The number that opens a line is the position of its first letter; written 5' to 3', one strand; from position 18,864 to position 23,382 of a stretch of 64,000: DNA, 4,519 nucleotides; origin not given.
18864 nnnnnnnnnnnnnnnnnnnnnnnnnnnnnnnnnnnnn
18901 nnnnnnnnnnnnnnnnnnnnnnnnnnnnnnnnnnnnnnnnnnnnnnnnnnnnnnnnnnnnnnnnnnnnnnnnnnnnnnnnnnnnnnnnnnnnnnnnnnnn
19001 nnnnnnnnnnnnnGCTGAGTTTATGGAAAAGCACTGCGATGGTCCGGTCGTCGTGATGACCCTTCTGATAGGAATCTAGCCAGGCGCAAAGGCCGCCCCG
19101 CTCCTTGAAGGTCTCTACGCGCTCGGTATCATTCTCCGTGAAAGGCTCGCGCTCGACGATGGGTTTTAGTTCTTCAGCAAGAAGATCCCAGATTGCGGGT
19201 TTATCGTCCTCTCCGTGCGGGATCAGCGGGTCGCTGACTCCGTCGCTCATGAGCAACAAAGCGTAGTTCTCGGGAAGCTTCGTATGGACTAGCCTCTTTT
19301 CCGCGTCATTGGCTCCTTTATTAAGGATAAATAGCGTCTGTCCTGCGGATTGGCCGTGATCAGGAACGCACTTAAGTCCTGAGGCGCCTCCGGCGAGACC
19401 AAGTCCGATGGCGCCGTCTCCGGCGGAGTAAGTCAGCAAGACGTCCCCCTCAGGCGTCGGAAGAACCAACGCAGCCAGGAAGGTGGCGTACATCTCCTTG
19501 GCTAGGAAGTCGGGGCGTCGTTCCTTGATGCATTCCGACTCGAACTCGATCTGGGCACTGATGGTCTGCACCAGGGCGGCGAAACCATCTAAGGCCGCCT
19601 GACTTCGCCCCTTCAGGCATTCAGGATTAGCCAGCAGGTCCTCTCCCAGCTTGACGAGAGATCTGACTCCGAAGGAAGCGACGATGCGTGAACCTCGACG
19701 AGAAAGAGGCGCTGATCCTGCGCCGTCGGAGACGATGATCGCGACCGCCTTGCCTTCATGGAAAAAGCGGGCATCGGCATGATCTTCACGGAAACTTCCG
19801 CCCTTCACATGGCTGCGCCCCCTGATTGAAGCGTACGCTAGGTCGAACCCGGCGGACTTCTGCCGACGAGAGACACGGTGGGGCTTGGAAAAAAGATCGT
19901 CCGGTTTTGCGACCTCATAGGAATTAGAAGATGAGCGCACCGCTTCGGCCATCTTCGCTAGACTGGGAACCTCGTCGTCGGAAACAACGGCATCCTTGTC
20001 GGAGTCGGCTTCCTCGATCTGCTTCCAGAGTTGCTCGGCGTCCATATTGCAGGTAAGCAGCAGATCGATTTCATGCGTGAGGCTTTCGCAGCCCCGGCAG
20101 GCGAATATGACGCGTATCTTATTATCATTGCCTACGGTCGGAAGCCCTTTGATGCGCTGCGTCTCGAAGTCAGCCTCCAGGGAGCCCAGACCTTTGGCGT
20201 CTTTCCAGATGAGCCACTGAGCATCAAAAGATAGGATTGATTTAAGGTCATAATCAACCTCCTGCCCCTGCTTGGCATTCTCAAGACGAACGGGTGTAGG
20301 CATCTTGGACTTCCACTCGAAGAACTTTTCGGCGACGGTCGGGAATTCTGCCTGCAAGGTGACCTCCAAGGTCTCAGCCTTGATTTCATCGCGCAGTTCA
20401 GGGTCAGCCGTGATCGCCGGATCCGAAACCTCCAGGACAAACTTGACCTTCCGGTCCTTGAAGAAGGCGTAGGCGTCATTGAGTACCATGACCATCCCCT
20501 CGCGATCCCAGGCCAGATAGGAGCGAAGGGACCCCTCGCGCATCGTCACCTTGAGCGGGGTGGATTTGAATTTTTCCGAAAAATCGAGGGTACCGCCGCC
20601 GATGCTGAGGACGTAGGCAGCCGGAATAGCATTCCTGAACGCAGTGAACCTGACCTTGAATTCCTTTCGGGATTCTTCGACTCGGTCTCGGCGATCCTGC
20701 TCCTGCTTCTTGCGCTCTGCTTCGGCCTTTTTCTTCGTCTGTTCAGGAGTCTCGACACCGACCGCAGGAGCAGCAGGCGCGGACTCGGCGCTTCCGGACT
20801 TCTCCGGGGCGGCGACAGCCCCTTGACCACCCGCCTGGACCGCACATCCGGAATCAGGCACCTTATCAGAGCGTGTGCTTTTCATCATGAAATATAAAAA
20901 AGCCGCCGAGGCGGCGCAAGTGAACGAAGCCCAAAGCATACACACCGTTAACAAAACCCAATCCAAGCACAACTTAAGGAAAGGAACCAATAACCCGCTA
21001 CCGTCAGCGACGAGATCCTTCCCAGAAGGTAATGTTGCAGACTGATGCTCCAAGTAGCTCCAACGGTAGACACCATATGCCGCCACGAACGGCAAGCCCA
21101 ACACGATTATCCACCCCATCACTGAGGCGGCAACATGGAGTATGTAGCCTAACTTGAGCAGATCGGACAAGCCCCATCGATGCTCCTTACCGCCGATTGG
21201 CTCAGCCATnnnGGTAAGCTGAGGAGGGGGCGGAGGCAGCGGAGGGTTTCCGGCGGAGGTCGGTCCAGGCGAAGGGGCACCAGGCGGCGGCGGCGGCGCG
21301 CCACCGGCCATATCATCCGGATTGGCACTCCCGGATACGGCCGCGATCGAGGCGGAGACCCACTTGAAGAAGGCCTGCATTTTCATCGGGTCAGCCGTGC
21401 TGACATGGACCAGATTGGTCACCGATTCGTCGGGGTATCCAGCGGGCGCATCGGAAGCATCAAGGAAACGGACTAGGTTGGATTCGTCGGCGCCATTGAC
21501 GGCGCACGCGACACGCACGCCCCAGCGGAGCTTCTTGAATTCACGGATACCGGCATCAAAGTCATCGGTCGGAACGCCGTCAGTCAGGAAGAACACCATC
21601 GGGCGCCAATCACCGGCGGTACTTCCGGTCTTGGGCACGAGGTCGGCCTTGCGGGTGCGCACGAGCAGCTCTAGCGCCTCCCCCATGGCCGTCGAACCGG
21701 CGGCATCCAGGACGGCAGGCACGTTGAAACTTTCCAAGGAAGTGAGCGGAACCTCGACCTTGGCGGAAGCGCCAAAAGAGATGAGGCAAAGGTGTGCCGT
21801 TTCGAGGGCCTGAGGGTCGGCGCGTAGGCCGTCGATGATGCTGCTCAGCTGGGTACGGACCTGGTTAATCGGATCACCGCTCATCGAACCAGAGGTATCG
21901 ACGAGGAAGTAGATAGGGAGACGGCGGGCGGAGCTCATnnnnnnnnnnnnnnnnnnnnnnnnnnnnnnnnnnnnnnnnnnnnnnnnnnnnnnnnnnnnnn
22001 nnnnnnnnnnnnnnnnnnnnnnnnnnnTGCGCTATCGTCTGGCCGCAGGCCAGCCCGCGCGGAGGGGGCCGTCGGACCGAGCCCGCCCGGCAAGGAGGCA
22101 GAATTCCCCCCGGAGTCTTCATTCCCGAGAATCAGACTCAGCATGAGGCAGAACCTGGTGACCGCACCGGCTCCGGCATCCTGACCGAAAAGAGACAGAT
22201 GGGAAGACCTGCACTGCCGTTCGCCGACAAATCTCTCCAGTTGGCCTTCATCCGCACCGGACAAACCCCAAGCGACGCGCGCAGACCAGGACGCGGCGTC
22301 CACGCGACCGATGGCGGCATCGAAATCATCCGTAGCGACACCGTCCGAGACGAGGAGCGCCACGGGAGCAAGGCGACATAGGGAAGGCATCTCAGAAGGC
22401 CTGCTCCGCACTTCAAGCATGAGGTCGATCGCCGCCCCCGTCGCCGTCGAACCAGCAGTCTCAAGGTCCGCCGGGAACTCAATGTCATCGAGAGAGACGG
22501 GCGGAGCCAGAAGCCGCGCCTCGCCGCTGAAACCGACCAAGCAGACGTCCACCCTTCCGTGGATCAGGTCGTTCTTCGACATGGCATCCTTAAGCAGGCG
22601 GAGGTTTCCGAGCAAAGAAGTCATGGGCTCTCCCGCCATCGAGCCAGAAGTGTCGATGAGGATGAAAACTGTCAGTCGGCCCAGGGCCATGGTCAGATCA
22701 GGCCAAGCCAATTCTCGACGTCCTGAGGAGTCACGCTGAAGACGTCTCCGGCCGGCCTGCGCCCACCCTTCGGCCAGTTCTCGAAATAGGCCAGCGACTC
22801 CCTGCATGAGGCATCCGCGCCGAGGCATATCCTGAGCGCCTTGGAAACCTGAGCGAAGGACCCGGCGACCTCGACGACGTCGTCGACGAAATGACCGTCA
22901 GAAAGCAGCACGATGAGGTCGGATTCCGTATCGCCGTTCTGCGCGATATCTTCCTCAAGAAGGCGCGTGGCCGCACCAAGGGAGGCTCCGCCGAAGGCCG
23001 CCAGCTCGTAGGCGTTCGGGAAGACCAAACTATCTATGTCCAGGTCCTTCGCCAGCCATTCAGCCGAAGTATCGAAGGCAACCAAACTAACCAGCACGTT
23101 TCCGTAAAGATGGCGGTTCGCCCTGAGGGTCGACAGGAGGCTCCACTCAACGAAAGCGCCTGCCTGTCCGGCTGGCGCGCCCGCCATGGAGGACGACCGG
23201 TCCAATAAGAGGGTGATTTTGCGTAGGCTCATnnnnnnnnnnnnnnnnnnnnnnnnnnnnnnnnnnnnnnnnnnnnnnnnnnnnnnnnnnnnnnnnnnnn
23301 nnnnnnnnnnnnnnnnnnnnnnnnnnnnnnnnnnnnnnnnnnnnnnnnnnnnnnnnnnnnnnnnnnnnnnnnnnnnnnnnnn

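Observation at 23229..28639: Four tandem paralogs sharing a polytopic TM core and a non-canonical FHA-like C-terminal domain, with swapped ectodomains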

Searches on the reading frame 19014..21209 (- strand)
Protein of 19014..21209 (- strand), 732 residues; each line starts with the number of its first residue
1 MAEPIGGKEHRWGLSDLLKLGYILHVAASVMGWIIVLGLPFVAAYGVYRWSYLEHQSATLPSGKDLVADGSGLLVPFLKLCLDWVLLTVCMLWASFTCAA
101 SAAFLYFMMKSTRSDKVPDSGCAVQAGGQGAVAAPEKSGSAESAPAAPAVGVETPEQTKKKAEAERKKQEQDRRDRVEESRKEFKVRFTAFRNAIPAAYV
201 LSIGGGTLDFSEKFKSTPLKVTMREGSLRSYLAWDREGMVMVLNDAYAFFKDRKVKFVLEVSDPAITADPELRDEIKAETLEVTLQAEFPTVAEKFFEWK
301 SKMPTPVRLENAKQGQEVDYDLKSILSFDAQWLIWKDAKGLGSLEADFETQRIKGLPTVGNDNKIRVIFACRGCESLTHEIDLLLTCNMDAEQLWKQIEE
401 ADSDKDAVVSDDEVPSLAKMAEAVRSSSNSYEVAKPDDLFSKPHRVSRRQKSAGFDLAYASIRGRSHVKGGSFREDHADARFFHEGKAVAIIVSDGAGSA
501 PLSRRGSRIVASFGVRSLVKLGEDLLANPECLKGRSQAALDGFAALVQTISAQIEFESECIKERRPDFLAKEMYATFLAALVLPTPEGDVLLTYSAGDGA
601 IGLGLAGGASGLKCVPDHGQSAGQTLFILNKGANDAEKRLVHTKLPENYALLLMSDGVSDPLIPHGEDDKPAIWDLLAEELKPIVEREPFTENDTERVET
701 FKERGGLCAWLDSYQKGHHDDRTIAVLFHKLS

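Call 9: search_protein_families(library=pfam, proteins=[window:19014-21209:-], max_evalue=0.01)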
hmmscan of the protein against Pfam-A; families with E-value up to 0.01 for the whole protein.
window:19014-21209:- (732 aa): 1 family
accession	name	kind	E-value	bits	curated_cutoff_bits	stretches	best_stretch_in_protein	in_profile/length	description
PF13672.11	PP2C_2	-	8.4e-22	78.2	24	1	463-665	1-180/209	Protein phosphatase 2C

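Call 19: search_protein_families(library=padloc, proteins=[window:19014-21209:-], max_evalue=0.01)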
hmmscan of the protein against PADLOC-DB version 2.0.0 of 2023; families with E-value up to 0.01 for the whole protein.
window:19014-21209:- (732 aa): 0 families

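Call 67: search_protein_families(library=ncbifam, proteins=[window:19014-21209:-], max_evalue=0.01)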
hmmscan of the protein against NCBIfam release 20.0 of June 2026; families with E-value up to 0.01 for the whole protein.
window:19014-21209:- (732 aa): 0 families

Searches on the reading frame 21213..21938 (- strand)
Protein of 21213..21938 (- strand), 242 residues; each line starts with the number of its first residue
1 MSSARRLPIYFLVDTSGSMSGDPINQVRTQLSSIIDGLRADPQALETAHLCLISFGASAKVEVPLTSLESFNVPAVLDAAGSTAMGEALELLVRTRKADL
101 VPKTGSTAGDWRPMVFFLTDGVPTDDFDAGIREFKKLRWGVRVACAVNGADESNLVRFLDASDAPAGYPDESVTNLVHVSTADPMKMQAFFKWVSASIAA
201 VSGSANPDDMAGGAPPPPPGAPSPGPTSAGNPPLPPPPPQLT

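Call 9: search_protein_families(library=pfam, proteins=[window:21213-21938:-], max_evalue=0.01)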
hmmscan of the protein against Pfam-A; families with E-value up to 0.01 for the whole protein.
window:21213-21938:- (242 aa): 3 families
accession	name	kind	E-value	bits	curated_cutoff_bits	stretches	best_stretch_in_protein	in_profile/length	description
PF00092.34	VWA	-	2.2e-13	51.2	23.8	1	9-162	2-152/174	von Willebrand factor type A domain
PF13519.12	VWA_2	-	2.7e-08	34.8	27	1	10-121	2-106/107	von Willebrand factor type A domain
PF25106.1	VWA_4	-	0.0022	18.1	27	1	10-44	3-36/169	von Willebrand factor A domain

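Call 19: search_protein_families(library=padloc, proteins=[window:21213-21938:-], max_evalue=0.01)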
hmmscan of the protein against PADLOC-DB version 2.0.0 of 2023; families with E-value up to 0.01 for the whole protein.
window:21213-21938:- (242 aa): 0 families

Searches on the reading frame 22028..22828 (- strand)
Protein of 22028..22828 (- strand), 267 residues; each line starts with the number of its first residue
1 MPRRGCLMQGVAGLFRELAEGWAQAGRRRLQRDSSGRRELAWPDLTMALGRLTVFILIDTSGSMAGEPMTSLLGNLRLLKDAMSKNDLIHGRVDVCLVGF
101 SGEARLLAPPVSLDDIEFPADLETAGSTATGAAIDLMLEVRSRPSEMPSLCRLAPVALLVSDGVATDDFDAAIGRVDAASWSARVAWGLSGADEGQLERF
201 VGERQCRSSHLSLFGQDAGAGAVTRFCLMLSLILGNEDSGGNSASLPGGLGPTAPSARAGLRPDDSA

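Call 9: search_protein_families(library=pfam, proteins=[window:22028-22828:-], max_evalue=0.01)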
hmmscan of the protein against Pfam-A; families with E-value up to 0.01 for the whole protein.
window:22028-22828:- (267 aa): 2 families
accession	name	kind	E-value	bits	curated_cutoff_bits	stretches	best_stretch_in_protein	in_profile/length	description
PF00092.34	VWA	-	1.5e-06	29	23.8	1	54-207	2-158/174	von Willebrand factor type A domain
PF13519.12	VWA_2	-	0.00031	21.8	27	1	54-162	1-105/107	von Willebrand factor type A domain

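Call 19: search_protein_families(library=padloc, proteins=[window:22028-22828:-], max_evalue=0.01)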
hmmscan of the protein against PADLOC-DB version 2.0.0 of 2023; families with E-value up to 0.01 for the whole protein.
window:22028-22828:- (267 aa): 0 families

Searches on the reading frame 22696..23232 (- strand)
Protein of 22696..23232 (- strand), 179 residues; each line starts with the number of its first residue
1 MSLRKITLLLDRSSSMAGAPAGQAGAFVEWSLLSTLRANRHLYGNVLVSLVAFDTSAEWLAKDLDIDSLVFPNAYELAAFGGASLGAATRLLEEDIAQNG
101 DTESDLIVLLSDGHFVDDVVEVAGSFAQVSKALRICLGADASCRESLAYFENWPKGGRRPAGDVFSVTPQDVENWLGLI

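Call 9: search_protein_families(library=pfam, proteins=[window:22696-23232:-], max_evalue=0.01)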
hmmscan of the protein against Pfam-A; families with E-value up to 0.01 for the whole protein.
window:22696-23232:- (179 aa): 0 families

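Call 19: search_protein_families(library=padloc, proteins=[window:22696-23232:-], max_evalue=0.01)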
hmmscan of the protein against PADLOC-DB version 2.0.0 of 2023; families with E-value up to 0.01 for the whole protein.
window:22696-23232:- (179 aa): 0 families
